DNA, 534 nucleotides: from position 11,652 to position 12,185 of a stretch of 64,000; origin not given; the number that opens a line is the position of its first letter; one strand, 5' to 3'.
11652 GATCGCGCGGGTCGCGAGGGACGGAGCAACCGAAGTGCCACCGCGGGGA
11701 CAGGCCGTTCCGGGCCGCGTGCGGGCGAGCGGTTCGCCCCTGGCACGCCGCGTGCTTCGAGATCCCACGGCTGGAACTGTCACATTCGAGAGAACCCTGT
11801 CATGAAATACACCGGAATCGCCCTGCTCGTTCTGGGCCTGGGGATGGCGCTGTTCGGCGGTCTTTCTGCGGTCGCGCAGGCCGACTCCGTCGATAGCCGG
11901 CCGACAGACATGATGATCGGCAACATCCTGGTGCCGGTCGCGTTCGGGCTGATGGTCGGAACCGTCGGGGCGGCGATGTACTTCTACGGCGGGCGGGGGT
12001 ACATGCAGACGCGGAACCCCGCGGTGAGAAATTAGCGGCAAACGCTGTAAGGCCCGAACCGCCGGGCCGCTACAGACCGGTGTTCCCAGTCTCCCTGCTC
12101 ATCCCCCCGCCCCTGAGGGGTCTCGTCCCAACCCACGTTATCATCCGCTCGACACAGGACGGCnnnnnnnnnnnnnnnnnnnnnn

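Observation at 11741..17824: Two near-consensus sigma54 promoters bracket the sensor locus and define a candidate mini-regulon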

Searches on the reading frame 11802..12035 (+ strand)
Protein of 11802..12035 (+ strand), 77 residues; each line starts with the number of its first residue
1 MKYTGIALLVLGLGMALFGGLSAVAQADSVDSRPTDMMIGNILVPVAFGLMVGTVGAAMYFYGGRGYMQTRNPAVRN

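Call 8: search_protein_families(library=pfam, proteins=[window:11802-12035:+], max_evalue=0.01)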
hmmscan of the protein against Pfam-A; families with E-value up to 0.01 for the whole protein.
window:11802-12035:+ (77 aa): 0 families

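Call 10: search_protein_families(library=ncbifam, proteins=[window:11802-12035:+], max_evalue=0.01)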
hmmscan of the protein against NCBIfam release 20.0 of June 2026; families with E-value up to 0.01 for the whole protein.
window:11802-12035:+ (77 aa): 1 family
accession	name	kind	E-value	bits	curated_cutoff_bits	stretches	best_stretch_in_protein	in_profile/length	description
NF007790.0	PRK10484.1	equivalog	0.00034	19.6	401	1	6-57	168-216/527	solute:sodium symporter family transporter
